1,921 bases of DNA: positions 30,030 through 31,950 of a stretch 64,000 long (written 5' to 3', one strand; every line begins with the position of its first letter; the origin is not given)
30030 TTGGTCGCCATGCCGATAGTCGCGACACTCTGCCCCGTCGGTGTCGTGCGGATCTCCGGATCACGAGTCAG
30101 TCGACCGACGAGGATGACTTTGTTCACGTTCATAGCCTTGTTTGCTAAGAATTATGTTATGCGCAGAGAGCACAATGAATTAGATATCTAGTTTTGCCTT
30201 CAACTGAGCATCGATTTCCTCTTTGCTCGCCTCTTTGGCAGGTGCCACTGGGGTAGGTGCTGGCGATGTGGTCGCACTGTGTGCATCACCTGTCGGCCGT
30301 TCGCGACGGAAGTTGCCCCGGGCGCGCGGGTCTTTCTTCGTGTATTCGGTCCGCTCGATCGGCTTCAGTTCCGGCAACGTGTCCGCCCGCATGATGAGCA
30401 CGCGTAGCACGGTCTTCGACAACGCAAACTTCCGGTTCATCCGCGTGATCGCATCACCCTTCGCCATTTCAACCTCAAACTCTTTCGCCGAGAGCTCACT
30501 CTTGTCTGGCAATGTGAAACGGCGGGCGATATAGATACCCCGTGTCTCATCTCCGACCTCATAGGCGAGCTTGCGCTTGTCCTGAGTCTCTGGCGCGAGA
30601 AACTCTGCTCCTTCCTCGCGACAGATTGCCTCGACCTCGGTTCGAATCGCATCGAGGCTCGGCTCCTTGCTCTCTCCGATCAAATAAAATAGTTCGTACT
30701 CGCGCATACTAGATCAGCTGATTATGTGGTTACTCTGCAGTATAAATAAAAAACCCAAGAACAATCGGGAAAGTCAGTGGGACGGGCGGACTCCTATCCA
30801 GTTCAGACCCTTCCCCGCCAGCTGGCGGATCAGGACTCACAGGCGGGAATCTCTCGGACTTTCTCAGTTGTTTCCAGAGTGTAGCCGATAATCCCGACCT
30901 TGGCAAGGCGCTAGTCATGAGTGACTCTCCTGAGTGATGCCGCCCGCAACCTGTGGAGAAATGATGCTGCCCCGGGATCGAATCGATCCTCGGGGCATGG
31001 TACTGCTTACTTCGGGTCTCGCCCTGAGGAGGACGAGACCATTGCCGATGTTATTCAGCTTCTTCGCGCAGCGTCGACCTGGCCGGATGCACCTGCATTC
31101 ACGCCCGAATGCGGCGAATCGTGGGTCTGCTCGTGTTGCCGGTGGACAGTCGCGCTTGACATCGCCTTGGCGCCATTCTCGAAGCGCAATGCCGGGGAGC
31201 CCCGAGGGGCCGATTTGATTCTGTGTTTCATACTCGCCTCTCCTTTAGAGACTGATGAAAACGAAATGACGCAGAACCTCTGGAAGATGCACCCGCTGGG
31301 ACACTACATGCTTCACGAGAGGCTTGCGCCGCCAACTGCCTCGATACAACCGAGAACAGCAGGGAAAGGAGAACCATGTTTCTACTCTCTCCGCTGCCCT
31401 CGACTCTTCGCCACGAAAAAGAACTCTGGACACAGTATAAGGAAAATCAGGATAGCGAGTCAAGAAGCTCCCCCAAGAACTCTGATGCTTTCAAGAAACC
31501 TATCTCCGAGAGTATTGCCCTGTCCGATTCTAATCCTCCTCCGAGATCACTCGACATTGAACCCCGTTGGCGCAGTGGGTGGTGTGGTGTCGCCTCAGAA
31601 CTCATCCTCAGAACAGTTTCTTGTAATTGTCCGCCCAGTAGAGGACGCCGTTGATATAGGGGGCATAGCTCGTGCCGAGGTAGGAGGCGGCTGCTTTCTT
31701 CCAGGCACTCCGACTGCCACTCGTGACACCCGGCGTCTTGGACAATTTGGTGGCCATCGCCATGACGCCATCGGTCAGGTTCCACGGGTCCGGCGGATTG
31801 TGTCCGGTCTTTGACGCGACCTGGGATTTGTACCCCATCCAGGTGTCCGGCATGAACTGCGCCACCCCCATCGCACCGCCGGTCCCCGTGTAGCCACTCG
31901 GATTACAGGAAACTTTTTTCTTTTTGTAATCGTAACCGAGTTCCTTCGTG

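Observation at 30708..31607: About 900-bp ORF-poor, highly structured region upstream of rpsF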

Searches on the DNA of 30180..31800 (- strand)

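Call 4: search_rna_families(source=window, start=30500, end=31800, threshold=evalue, max_evalue=10, show_alignments=3)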
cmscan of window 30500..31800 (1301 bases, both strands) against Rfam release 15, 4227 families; matches with E-value up to 10: 3.
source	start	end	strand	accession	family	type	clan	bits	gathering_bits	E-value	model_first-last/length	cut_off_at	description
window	31123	31135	+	RF02401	ClpQY_promoter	Cis-reg;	-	14.3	42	3.3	1-57/57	no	ClpQY promoter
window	31198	31216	-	RF01716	PhotoRC-I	Cis-reg;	-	12.1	45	5.2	26-44/44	no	PhotoRC-I RNA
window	31593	31634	-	RF01126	sR41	Gene; snRNA; snoRNA; CD-box;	-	11.8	54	7.5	1-53/53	no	Small nucleolar RNA sR41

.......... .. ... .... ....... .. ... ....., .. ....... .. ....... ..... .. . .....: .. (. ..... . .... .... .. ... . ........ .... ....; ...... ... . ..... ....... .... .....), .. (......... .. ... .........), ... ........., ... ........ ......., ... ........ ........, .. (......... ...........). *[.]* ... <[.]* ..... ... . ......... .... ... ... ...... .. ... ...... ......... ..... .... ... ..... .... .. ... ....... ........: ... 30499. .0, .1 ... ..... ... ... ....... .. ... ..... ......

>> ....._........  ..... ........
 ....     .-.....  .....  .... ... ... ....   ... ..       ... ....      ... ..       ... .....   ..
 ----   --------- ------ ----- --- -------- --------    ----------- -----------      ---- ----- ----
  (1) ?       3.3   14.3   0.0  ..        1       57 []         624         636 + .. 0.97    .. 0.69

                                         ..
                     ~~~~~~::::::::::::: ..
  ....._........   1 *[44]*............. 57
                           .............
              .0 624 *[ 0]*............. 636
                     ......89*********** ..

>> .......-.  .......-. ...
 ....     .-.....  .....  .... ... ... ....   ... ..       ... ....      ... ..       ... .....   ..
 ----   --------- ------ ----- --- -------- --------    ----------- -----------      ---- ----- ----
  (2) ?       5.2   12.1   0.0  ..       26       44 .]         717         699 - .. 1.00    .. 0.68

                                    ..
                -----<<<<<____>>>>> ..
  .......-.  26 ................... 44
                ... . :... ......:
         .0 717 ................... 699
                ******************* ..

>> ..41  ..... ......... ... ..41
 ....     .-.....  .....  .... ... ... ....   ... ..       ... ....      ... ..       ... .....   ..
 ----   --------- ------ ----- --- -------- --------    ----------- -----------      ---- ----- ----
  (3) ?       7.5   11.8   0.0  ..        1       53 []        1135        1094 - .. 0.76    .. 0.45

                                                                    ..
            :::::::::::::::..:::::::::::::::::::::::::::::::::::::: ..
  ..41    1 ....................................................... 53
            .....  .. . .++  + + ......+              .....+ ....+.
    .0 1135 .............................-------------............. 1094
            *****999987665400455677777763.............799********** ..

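Call 17: search_rna_families(sources=[L018, L027, L001, L008, L016, L026], threshold=gathering, show_alignments=2)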
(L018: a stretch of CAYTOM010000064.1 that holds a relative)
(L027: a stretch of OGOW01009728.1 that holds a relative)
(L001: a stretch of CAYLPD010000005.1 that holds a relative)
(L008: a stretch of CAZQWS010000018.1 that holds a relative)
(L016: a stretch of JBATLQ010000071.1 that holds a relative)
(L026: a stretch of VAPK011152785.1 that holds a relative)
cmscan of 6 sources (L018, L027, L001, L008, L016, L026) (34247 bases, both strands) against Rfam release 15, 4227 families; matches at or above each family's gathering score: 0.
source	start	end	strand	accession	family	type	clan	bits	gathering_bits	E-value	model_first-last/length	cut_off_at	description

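Call 28: build_rna_model(alignment_id=A1, structure=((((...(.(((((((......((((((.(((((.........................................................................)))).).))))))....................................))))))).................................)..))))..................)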
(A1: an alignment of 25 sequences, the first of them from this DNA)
Model R1 built from alignment A1 (25 sequences, 221 columns); structure: as given.
model positions 100; base pairs 23; branch points 0; effective number of sequences 3.75; information 0.59 bits per position. Calibrated on 0.2 Mb of random sequence (short: E-values are rough).
structure used (alignment columns):
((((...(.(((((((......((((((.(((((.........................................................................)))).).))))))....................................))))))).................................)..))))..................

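Call 29: search_with_rna_model(model_id=R1, sources=[window, L001, L002, L003, L004, L005, L006, L007, L008, L009, L010, L011, L012, L013, L014, L015, L016, L017, L018, L019, L020, L021, L022, L023, L024, L025, L026, L027], max_evalue=1, make_alignment=true)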
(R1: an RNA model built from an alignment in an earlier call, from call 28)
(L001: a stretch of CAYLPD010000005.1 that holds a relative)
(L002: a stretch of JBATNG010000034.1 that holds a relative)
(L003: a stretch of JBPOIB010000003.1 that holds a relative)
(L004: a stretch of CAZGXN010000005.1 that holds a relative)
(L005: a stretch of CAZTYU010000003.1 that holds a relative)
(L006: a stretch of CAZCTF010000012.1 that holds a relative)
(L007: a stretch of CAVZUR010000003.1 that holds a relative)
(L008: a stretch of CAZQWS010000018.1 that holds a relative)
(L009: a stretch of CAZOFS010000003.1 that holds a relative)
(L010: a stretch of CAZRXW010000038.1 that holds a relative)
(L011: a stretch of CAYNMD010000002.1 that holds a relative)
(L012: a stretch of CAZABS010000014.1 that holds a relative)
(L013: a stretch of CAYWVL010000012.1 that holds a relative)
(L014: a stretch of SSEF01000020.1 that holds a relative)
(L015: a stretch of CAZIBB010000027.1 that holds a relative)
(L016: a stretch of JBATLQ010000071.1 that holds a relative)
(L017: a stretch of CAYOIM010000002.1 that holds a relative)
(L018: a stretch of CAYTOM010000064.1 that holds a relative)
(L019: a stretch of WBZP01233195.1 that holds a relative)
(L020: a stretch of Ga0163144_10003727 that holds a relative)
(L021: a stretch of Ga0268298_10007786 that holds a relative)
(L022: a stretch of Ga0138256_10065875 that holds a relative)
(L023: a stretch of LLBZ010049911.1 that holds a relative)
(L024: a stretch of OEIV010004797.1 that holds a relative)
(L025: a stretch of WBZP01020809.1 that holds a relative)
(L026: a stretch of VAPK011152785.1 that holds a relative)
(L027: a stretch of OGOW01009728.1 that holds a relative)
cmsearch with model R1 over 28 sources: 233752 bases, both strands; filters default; matches with E-value up to 1: 26.
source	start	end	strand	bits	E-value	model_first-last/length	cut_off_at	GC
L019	218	311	+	88.9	8.3e-17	1-100/100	no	0.52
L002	3870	3965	+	88.3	1.1e-16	1-100/100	no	0.54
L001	3867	3965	+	87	2.2e-16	1-100/100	no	0.45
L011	3833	3938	+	85.9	3.7e-16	1-100/100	no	0.5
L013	3169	3286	+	84.1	9.5e-16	1-100/100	no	0.51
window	30749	30871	-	83.7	1.2e-15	1-100/100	no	0.56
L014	3877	3969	+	83.2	1.5e-15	1-100/100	no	0.49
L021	633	725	+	83.2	1.5e-15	1-100/100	no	0.49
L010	3480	3584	+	80.9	4.9e-15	1-100/100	no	0.5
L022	546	663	+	80.1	7.4e-15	1-100/100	no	0.5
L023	2350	2465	+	80.1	7.5e-15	1-100/100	no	0.45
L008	3848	3964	+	78.5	1.6e-14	1-100/100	no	0.5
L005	3875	3970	+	77.8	2.4e-14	1-100/100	no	0.53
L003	3876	3969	+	77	3.7e-14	1-100/100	no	0.53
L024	324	430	+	76.5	4.7e-14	1-100/100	no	0.5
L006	3878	3972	+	74.5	1.3e-13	1-100/100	no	0.55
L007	3869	3967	+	72.4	3.8e-13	1-100/100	no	0.49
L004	790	901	+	71.6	5.8e-13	1-100/100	no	0.52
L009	3850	3965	+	67.7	4.3e-12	1-100/100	no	0.5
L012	3890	3983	+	62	7.9e-11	1-100/100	no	0.5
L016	1517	1619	+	60.6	1.6e-10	1-100/100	no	0.51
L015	3734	3836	+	60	2.1e-10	1-100/100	no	0.46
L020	1452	1608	+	54.9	2.9e-09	1-100/100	no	0.48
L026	531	653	+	52.1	1.2e-08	1-100/100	no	0.34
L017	3860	3961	+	48.6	7.4e-08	1-100/100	no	0.54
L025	225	346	+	40.4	4.8e-06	1-100/100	no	0.52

Alignment A2: 26 matches aligned to the model, 210 columns, each read 5' to 3' on its own strand. Consensus structure (alignment columns), stored with it:
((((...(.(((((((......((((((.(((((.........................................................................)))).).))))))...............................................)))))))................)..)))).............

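Call 53: search_rna_families(sources=[L028, L018], threshold=evalue, max_evalue=10)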
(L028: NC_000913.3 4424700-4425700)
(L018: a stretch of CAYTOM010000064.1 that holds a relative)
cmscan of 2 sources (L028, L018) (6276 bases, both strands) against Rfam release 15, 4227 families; matches with E-value up to 10: 3.
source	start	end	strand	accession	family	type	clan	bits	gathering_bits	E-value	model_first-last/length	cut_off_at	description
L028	337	421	+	RF02893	RpsF_leader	Cis-reg; leader;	-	110.1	37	7.1e-26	1-85/85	no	RpsF leader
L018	1227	1312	-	RF01507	Afu_298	Gene; snRNA; snoRNA; CD-box;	-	22.7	40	8.7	1-93/93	no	A. fimigatus snoRNA Afu_298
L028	128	194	+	RF01139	sR2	Gene; snRNA; snoRNA; CD-box;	-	15.3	42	6.9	1-57/57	no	Small nucleolar RNA sR2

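Call 73: search_with_rna_model(model_id=R1, sources=[L029, L030, L031, L033, L035, L037, L038, L040, L041, L042, L043, L044, L028], max_evalue=1, show_alignments=0)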
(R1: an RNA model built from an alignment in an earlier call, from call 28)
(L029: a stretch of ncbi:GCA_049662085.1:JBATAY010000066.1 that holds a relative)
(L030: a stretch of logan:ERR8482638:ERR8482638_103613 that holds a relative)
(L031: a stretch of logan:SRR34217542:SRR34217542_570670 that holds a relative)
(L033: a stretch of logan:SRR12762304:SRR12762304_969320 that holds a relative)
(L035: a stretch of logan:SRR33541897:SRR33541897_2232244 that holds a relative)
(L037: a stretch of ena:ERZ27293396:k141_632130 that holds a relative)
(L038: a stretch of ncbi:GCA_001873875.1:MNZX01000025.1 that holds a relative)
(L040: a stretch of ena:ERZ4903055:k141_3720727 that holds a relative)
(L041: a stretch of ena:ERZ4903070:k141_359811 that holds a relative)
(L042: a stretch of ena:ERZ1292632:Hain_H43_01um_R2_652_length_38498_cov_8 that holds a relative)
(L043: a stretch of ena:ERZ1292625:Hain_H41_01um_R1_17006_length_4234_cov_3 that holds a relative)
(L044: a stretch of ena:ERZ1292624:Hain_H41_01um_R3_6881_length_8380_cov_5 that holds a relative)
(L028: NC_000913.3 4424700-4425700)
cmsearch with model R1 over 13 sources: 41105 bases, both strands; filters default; matches with E-value up to 1: 17.
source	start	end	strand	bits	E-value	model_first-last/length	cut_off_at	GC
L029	2337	2459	+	83.7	2.1e-16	1-100/100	no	0.56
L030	1822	1944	+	83.7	2.1e-16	1-100/100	no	0.56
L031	919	1041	+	83.7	2.1e-16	1-100/100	no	0.56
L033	127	249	+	83.7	2.1e-16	1-100/100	no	0.56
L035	1070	1192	+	83.7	2.1e-16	1-100/100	no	0.56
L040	1070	1171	+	47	2.9e-08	1-100/100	no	0.55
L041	1070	1171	+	47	2.9e-08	1-100/100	no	0.55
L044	1075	1178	+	44.2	1.2e-07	1-100/100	no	0.41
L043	1009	1178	+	37.4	4.1e-06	1-100/100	no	0.46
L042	1061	1155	+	35.9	8.6e-06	1-100/100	no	0.53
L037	1071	1163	+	32.6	4.7e-05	1-100/100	no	0.43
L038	1071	1163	+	32.6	4.7e-05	1-100/100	no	0.43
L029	2325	2447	-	14.6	0.47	1-100/100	no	0.57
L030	1810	1932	-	14.6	0.47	1-100/100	no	0.57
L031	907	1029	-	14.6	0.47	1-100/100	no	0.57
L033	115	237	-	14.6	0.47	1-100/100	no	0.57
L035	1058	1180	-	14.6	0.47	1-100/100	no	0.57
